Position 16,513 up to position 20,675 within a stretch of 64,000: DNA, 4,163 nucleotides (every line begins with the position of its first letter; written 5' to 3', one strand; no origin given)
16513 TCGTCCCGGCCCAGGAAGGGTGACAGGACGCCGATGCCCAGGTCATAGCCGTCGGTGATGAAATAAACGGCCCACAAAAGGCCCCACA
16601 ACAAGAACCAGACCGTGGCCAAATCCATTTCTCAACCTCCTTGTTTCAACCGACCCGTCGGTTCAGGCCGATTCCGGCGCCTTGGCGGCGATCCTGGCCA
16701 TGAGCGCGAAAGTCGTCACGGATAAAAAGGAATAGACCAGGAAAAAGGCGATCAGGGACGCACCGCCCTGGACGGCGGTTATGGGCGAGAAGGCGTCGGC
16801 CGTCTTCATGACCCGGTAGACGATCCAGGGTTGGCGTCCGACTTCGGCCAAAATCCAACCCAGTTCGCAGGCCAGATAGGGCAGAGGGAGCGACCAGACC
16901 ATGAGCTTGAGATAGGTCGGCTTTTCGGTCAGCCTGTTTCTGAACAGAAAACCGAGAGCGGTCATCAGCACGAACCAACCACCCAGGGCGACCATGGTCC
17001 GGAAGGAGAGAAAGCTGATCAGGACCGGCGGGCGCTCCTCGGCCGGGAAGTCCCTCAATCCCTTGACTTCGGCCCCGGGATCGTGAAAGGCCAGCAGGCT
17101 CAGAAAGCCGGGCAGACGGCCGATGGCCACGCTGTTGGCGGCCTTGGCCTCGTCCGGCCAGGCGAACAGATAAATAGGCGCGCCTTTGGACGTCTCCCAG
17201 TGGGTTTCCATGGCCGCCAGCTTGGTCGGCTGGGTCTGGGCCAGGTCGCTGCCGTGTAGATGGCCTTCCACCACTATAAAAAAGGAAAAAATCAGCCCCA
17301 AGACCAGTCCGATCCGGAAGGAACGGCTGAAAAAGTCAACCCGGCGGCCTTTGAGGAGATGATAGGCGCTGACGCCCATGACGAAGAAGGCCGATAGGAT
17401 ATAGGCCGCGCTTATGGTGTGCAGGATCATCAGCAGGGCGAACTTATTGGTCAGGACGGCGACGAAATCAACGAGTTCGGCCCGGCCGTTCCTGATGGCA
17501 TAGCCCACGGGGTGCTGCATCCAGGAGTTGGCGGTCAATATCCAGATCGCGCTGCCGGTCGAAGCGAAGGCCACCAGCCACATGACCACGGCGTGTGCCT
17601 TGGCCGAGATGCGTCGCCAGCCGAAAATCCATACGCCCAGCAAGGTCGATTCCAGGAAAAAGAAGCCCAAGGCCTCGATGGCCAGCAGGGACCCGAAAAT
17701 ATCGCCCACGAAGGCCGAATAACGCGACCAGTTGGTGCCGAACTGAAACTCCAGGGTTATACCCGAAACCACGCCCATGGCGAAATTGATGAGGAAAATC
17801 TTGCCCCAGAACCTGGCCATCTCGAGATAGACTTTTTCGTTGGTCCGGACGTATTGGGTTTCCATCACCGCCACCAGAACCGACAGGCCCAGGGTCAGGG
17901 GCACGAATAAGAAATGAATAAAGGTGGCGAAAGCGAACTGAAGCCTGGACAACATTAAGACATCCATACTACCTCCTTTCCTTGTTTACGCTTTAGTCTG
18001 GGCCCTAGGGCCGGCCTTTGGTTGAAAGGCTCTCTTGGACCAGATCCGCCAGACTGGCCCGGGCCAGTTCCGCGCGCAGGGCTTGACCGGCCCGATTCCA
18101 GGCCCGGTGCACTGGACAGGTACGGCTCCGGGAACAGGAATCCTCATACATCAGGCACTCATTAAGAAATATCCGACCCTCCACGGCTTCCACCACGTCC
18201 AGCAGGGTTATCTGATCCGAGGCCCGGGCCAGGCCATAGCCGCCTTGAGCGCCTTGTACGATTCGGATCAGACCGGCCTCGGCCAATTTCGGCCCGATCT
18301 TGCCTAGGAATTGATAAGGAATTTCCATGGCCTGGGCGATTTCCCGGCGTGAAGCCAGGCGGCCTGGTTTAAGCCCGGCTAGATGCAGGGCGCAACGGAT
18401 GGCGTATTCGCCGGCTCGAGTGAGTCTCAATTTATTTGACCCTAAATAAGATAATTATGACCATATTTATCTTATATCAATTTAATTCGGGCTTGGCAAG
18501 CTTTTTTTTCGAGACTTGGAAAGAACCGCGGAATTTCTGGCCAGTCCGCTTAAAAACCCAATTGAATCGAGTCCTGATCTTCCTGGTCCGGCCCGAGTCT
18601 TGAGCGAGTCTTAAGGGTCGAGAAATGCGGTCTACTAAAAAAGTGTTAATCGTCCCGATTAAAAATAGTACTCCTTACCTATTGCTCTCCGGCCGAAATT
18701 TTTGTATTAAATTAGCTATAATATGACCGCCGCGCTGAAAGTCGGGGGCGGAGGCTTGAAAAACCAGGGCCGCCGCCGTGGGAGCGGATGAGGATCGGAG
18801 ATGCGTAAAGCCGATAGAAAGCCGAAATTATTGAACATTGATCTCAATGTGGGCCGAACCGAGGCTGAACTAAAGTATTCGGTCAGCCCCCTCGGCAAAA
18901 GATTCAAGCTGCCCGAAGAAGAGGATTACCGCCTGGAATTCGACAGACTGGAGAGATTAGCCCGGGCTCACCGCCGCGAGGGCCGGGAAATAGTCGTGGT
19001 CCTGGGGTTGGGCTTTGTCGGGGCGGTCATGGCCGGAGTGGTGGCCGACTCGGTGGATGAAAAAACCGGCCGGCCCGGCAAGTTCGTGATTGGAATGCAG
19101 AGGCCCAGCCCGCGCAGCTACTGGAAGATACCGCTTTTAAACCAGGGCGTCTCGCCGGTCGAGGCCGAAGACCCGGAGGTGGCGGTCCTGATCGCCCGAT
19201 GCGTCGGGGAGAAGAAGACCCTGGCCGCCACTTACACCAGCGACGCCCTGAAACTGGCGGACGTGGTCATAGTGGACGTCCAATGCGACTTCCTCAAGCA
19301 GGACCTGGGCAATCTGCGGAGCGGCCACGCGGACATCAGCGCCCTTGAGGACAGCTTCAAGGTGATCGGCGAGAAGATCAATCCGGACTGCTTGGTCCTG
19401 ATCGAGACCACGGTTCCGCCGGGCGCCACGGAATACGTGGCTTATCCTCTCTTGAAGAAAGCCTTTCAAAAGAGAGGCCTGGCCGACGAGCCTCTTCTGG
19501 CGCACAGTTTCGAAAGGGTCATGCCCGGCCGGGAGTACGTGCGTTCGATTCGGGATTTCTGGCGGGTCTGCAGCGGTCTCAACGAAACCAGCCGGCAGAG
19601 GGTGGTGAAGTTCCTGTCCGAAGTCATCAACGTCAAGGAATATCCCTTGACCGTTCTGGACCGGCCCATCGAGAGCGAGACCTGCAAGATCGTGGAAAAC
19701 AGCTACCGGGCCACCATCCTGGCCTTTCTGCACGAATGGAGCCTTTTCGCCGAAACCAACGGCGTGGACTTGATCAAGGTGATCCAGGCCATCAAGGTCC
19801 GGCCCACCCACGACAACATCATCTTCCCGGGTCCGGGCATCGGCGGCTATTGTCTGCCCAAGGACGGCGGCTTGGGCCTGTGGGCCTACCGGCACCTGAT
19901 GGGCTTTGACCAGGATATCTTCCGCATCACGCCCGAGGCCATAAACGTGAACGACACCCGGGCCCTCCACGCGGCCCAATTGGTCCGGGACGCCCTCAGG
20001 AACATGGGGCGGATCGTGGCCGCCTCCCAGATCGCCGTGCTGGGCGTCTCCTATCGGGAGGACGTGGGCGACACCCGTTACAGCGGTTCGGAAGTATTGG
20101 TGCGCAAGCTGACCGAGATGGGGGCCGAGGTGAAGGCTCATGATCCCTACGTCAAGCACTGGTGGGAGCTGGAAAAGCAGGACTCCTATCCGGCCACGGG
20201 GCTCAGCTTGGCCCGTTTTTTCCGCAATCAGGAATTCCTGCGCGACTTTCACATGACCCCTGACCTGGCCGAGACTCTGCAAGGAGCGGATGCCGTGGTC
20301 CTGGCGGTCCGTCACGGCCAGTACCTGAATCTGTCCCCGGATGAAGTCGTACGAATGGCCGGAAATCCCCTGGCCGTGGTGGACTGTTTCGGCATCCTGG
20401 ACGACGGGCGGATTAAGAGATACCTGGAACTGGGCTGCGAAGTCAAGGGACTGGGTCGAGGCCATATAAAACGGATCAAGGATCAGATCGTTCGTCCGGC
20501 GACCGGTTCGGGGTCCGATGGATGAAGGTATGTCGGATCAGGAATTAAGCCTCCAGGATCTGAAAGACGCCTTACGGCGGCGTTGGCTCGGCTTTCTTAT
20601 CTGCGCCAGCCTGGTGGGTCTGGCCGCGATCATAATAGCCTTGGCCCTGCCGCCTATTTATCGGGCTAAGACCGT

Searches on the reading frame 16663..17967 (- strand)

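Call 7: search_protein_families(library=pfam, proteins=[window:16663-17967:-], max_evalue=0.001)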
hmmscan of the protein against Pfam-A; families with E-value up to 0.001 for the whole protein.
window:16663-17967:- (434 aa): 1 family
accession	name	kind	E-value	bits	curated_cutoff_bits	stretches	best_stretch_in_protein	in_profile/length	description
PF01654.22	Cyt_bd_oxida_I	-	1.8e-168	560.9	26.2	1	6-431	1-418/418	Cytochrome bd terminal oxidase subunit I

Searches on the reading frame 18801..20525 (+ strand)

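Call 7: search_protein_families(library=pfam, proteins=[window:18801-20525:+], max_evalue=0.001)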
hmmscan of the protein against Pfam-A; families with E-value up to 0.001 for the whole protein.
window:18801-20525:+ (574 aa): 3 families
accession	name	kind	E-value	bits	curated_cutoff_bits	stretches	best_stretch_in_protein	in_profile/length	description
PF03720.21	UDPG_MGDP_dh_C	-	4.3e-21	75.7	30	1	412-534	1-102/103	UDP-glucose/GDP-mannose dehydrogenase family, UDP binding domain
PF00984.24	UDPG_MGDP_dh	-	2.7e-14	53.5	25.4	1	291-364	2-76/94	UDP-glucose/GDP-mannose dehydrogenase family, central domain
PF03721.20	UDPG_MGDP_dh_N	-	3e-13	50.2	27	1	65-269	3-184/187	UDP-glucose/GDP-mannose dehydrogenase family, NAD binding domain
